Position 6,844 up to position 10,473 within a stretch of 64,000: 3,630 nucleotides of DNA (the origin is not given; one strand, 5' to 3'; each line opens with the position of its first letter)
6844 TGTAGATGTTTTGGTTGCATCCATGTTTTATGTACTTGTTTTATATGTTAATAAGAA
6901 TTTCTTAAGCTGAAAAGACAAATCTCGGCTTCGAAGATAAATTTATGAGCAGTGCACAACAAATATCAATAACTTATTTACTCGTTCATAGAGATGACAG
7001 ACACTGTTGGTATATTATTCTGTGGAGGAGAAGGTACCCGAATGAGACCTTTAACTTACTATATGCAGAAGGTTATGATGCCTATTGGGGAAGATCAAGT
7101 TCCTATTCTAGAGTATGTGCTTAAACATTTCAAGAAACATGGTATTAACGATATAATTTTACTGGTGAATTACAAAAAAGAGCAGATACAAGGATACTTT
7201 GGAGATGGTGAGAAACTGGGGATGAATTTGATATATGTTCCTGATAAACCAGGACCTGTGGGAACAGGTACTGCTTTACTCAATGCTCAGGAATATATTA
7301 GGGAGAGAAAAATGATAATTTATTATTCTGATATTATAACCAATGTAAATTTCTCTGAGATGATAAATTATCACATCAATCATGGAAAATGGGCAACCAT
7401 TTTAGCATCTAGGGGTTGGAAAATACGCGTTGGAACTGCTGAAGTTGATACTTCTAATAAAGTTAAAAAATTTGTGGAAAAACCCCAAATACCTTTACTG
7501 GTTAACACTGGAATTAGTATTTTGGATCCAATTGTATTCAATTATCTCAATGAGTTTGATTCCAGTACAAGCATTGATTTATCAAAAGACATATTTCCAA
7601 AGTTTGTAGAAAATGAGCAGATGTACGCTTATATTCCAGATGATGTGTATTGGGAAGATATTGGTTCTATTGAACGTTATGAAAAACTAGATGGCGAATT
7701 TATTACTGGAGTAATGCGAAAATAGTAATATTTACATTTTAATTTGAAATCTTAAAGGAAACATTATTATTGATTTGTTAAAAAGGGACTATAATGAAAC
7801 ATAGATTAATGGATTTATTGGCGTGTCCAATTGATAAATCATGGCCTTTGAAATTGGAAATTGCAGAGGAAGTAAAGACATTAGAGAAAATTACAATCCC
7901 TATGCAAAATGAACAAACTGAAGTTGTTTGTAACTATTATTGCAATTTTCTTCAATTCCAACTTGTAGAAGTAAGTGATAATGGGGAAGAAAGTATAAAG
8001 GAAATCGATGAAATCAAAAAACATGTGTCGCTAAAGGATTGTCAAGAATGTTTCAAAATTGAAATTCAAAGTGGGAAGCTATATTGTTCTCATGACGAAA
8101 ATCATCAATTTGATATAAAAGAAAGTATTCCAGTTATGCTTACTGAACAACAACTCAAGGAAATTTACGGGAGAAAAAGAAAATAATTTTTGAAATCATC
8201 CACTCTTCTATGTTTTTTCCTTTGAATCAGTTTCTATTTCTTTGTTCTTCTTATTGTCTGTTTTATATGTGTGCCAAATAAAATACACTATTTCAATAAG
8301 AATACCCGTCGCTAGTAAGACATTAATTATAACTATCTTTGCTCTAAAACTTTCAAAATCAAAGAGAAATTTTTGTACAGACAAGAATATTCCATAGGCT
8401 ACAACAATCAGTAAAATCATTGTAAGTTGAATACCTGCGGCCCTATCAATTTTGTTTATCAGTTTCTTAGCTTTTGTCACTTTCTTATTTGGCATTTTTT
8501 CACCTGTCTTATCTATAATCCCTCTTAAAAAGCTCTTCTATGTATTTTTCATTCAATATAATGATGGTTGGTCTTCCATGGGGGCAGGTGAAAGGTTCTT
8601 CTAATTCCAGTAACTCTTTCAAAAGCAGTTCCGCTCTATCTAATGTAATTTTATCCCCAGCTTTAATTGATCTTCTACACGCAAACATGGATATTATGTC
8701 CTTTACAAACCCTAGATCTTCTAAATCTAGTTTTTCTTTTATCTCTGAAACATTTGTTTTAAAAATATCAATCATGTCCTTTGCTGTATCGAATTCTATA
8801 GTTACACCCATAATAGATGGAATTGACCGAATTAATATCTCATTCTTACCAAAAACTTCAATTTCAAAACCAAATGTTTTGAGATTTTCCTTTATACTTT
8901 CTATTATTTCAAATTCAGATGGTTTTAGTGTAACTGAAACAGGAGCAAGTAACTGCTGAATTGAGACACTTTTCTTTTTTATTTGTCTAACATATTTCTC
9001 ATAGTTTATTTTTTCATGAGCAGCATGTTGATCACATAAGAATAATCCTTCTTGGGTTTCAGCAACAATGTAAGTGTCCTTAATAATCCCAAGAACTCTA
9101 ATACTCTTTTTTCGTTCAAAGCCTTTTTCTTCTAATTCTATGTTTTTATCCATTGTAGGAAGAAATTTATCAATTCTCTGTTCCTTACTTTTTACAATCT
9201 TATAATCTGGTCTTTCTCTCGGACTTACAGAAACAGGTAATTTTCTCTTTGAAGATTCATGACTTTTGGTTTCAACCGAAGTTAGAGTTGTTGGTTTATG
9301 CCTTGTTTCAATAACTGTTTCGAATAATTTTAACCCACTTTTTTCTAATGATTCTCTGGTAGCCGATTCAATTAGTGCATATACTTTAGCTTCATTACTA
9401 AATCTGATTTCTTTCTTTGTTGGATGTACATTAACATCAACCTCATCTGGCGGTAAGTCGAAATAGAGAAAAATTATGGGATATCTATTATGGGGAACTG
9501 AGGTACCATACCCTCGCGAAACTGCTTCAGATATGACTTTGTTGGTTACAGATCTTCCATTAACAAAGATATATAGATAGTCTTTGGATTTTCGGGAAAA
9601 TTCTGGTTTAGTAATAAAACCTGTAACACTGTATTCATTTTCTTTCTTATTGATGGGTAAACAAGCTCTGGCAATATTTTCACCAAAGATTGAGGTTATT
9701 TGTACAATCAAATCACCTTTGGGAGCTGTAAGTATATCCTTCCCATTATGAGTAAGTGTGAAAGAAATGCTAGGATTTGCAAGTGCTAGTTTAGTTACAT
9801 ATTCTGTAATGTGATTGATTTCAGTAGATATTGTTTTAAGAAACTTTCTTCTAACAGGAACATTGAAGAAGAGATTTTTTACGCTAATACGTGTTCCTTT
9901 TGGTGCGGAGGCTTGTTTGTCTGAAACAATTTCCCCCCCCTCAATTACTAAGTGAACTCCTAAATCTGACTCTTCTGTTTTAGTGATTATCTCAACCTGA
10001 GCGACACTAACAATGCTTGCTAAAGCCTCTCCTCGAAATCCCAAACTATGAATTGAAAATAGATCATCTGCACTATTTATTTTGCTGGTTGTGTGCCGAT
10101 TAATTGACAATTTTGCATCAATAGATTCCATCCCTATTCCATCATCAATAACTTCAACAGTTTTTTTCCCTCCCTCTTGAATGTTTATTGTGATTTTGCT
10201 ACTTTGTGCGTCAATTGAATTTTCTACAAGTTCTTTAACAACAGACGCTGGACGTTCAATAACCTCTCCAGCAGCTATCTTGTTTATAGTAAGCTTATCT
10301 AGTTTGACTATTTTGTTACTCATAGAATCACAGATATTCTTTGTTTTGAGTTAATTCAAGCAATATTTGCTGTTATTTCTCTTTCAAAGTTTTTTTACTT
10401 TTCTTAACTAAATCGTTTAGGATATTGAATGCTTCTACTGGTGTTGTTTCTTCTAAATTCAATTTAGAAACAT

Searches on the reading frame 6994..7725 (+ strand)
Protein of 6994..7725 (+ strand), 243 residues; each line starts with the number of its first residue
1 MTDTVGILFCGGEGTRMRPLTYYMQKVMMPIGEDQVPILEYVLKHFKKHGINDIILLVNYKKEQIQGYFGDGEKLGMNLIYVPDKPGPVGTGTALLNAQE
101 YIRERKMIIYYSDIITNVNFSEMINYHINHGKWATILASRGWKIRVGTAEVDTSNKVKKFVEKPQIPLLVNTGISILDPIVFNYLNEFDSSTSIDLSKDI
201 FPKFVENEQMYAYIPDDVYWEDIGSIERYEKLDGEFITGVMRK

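Call 9: search_protein_families(library=pfam, proteins=[window:6994-7725:+], max_evalue=0.01)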
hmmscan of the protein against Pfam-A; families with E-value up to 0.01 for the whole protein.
window:6994-7725:+ (243 aa): 2 families
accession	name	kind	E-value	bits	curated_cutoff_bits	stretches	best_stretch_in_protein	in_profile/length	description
PF00483.29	NTP_transferase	-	2.8e-38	132.3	21.2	1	6-231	2-237/245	Nucleotidyl transferase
PF12804.13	NTP_transf_3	-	1.2e-06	29.3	27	1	6-115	1-97/160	MobA-like NTP transferase domain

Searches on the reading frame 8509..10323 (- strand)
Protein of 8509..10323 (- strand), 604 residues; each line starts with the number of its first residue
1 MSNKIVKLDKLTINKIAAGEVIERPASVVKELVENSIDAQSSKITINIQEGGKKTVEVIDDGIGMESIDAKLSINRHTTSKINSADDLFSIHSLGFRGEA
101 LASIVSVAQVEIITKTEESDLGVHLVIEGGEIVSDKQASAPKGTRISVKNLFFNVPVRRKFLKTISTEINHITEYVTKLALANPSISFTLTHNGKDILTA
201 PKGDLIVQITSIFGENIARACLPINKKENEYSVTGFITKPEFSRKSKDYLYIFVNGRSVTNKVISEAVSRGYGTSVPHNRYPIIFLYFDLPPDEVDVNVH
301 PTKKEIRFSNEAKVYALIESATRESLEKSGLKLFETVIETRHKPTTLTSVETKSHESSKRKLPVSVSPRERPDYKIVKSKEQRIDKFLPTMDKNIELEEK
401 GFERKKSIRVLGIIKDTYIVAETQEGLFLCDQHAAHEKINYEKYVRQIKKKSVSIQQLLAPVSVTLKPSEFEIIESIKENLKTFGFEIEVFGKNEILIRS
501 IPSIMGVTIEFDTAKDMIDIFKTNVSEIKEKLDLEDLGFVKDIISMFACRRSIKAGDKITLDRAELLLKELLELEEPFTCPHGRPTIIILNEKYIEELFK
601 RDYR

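Call 9: search_protein_families(library=pfam, proteins=[window:8509-10323:-], max_evalue=0.01)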
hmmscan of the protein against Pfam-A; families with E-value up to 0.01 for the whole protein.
window:8509-10323:- (604 aa): 4 families
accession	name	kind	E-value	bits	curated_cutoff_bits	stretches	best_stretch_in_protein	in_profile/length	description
PF01119.25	DNA_mis_repair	-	1.6e-39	134.6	26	1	209-326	1-118/119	DNA mismatch repair protein, C-terminal domain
PF08676.16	MutL_C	-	6.1e-36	123.7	25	1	411-558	1-141/142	MutL C terminal dimerisation domain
PF13589.12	HATPase_c_3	-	1.1e-12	48.5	25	1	26-121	4-99/137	Histidine kinase-, DNA gyrase B-, and HSP90-like ATPase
PF02518.31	HATPase_c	-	1.7e-07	32.1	26.4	1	23-83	4-64/111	Histidine kinase-, DNA gyrase B-, and HSP90-like ATPase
